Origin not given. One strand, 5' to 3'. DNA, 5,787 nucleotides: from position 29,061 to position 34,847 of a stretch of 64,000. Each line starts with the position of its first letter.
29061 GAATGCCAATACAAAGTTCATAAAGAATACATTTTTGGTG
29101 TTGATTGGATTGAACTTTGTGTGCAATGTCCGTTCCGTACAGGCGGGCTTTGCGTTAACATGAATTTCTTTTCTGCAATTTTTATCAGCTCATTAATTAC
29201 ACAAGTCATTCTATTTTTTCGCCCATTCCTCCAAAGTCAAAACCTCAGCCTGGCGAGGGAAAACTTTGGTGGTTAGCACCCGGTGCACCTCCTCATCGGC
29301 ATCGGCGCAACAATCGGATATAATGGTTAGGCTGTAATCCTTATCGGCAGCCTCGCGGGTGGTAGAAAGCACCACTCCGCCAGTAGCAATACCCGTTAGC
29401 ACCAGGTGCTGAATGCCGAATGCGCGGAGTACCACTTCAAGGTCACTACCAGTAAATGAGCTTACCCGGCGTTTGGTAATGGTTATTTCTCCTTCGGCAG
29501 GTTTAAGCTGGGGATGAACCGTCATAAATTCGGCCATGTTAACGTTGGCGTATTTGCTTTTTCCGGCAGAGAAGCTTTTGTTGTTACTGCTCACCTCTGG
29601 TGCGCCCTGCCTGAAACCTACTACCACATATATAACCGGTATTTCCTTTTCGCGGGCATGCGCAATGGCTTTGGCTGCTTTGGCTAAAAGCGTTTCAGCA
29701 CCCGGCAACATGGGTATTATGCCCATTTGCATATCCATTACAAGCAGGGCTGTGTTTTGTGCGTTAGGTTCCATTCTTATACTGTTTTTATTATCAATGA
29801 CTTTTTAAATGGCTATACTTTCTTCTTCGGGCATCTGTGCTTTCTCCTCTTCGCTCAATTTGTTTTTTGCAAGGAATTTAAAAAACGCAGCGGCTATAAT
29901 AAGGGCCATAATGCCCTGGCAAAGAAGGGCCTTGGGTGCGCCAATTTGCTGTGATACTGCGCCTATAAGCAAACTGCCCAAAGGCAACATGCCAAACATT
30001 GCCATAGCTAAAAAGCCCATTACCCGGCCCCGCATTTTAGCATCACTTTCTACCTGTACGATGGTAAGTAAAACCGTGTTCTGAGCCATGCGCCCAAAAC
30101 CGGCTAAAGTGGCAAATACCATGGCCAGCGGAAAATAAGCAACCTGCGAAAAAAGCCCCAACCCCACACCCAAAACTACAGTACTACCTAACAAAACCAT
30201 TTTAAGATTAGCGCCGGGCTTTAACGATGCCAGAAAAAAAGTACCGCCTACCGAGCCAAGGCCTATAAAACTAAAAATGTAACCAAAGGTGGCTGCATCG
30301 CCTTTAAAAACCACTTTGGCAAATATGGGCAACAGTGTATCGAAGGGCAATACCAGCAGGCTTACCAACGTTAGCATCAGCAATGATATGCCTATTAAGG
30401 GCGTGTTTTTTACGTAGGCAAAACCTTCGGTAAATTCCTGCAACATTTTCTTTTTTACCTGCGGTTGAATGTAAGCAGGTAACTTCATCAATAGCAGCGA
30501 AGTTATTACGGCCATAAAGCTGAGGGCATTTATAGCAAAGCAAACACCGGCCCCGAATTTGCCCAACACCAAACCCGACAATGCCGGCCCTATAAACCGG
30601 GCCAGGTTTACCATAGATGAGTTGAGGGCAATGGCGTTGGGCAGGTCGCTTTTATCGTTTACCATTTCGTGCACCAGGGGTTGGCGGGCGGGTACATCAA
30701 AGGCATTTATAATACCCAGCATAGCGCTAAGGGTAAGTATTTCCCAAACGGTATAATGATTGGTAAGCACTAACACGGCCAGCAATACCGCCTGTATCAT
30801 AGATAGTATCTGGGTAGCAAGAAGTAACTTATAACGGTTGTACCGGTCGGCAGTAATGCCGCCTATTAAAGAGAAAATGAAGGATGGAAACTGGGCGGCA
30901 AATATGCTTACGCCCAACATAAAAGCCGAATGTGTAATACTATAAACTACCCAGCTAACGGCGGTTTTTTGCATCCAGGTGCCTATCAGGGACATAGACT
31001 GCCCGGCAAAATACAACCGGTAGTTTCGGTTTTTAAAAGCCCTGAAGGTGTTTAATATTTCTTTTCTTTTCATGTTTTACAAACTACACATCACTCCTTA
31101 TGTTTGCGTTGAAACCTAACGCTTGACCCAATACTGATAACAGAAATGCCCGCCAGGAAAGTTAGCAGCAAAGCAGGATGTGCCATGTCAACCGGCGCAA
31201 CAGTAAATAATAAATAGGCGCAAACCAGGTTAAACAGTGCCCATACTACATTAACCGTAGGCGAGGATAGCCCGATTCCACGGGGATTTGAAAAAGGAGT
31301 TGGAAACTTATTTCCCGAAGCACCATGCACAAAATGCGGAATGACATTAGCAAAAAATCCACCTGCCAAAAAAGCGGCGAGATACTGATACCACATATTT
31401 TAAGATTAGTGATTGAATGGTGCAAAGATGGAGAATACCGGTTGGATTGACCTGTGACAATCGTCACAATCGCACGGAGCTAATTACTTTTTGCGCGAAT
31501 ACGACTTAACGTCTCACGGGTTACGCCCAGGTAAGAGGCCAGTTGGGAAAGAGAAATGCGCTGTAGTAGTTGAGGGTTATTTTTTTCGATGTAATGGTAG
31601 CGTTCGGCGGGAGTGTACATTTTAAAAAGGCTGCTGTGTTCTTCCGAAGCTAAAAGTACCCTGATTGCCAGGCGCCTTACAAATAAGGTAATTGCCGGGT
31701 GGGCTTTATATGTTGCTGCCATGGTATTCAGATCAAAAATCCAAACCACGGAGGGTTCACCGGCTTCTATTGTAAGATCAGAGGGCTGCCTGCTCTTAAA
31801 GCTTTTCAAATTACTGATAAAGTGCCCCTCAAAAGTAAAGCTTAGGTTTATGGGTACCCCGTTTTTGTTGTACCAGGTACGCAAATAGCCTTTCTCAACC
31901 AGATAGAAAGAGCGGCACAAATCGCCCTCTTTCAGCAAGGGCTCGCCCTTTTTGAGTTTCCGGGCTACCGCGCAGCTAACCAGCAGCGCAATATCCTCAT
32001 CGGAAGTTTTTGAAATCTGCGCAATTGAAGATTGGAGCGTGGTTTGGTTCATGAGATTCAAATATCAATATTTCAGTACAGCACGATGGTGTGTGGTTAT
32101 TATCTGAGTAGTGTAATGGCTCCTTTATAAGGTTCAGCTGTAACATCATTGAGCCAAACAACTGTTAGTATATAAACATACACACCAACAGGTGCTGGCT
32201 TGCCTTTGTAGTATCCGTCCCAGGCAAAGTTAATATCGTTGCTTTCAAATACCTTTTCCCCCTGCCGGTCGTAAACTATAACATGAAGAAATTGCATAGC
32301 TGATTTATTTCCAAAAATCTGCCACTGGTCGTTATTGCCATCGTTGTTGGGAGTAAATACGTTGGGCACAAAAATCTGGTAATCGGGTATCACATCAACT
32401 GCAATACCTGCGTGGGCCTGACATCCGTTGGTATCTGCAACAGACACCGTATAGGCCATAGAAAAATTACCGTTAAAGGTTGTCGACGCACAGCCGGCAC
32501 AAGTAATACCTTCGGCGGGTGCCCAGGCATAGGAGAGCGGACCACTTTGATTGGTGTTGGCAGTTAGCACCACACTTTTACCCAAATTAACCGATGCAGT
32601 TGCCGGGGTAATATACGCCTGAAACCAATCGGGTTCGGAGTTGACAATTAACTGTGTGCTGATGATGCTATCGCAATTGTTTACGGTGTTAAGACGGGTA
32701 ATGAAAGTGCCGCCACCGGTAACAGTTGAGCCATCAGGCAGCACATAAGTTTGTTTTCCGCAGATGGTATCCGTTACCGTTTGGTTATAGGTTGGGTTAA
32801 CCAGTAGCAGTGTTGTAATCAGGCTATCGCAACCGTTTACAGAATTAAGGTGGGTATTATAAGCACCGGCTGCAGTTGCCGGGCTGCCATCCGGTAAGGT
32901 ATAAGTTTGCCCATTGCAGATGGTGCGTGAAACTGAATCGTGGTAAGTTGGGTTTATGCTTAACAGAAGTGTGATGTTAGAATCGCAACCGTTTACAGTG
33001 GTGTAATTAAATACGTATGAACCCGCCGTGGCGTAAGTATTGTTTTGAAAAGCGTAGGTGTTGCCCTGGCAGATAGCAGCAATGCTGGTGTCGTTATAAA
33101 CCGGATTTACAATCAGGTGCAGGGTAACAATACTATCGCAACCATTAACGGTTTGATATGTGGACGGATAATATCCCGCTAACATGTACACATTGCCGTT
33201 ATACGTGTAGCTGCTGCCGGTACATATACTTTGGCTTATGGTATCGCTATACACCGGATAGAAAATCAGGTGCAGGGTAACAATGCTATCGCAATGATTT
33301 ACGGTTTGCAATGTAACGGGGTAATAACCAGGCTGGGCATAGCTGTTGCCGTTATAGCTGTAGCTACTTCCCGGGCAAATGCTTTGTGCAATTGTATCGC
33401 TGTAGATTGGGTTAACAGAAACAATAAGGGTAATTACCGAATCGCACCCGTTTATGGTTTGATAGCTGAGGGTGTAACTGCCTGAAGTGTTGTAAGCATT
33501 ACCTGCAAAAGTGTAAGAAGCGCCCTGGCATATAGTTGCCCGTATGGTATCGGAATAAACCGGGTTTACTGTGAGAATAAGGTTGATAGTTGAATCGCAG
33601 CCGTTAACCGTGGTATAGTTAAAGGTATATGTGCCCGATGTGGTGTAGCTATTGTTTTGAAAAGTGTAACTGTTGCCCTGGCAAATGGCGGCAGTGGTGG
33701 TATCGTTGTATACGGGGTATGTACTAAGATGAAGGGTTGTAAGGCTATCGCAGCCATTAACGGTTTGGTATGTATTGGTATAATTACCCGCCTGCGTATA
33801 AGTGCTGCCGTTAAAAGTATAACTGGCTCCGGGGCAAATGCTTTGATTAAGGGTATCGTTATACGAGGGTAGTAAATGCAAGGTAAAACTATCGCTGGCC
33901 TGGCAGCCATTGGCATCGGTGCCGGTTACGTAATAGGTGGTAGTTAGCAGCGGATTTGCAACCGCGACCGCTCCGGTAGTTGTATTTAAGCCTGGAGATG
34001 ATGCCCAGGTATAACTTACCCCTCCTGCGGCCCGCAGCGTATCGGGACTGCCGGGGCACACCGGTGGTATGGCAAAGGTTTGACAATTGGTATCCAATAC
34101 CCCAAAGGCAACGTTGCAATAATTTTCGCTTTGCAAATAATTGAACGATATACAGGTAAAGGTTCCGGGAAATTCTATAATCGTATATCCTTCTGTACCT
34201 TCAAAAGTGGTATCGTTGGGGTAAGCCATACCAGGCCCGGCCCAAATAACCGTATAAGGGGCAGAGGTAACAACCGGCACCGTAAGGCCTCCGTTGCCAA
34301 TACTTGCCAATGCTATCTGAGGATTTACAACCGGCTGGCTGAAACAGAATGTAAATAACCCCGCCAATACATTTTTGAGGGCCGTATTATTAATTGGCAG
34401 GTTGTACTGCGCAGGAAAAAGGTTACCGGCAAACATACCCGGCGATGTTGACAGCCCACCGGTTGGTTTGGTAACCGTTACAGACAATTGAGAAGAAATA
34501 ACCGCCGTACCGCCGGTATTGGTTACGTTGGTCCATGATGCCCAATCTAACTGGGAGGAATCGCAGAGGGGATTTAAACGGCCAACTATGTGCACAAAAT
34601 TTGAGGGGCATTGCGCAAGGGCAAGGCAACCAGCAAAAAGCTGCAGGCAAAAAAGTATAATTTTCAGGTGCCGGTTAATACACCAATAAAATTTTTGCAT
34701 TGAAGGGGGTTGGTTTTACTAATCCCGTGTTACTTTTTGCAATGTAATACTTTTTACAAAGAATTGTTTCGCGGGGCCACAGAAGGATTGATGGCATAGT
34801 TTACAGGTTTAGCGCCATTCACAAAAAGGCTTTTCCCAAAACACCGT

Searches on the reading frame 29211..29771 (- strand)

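Call 66: search_protein_families(library=pfam, proteins=[window:29211-29771:-], max_evalue=0.001)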
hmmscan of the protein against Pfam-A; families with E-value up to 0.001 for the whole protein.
window:29211-29771:- (186 aa): 1 family
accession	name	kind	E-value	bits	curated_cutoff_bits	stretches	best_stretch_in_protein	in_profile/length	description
PF00857.26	Isochorismatase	-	1.8e-37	129.5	27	1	7-182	1-175/175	Isochorismatase domain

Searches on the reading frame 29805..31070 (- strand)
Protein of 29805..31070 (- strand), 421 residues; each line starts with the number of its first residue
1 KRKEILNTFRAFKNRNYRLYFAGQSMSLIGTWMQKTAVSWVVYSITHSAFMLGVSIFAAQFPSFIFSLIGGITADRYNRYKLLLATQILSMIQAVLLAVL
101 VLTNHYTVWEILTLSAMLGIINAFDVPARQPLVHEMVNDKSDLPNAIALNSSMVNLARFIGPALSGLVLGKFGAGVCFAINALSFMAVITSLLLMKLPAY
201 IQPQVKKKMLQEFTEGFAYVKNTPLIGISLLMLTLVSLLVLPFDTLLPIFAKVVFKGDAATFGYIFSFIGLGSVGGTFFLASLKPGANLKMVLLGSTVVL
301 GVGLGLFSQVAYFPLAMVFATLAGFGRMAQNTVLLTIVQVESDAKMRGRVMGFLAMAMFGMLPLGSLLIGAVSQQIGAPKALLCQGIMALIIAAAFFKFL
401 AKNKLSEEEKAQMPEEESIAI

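Call 66: search_protein_families(library=pfam, proteins=[window:29805-31070:-], max_evalue=0.001)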
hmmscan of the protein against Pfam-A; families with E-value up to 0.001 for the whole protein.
window:29805-31070:- (421 aa): 2 families
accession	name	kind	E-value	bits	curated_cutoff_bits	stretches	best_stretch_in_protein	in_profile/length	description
PF05977.19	MFS_3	-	2.4e-61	208.2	27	1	8-410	3-406/524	Transmembrane secretion effector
PF07690.21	MFS_1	-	1.2e-33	116.9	33.4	2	21-358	2-339/347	Major Facilitator Superfamily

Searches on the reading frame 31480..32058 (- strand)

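Call 66: search_protein_families(library=pfam, proteins=[window:31480-32058:-], max_evalue=0.001)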
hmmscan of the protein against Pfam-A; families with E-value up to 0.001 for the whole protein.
window:31480-32058:- (192 aa): 2 families
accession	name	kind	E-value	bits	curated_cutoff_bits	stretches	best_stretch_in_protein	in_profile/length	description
PF00027.35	cNMP_binding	-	2.1e-10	40.9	27.5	1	33-118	2-87/89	Cyclic nucleotide-binding domain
PF13545.12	HTH_Crp_2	-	0.00025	21.4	27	1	164-187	19-42/70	Crp-like helix-turn-helix domain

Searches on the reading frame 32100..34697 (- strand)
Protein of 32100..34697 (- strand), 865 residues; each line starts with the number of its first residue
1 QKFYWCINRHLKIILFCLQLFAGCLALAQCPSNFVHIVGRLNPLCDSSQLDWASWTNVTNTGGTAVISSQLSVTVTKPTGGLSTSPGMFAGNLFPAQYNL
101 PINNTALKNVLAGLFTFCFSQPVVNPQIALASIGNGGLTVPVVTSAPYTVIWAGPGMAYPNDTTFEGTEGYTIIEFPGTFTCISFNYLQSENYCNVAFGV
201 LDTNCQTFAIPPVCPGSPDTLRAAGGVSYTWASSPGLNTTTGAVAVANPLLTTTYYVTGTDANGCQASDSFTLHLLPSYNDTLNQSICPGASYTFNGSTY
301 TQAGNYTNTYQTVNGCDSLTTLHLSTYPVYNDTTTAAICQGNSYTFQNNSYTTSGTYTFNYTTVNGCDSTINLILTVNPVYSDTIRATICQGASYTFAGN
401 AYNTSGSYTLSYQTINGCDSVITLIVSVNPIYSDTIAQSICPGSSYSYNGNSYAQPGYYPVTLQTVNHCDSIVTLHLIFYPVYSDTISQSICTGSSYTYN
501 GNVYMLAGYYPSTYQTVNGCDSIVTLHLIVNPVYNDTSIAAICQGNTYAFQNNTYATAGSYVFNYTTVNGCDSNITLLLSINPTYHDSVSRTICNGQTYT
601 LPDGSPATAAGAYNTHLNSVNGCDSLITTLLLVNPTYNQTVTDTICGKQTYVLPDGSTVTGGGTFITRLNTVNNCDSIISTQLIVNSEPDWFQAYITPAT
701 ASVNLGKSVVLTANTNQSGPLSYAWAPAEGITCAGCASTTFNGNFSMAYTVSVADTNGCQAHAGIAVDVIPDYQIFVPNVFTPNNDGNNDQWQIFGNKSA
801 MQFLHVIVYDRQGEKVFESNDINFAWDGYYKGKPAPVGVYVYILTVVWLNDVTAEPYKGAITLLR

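Call 16: search_protein_families(library=pfam, proteins=[window:32100-34697:-], max_evalue=0.01)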
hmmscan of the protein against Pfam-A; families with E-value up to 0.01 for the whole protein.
window:32100-34697:- (865 aa): 1 family
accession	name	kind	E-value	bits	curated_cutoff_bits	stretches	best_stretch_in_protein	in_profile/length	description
PF13585.12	CHU_C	-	6.7e-18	65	27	1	776-863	2-86/86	CHU_C Type IX secretion signal domain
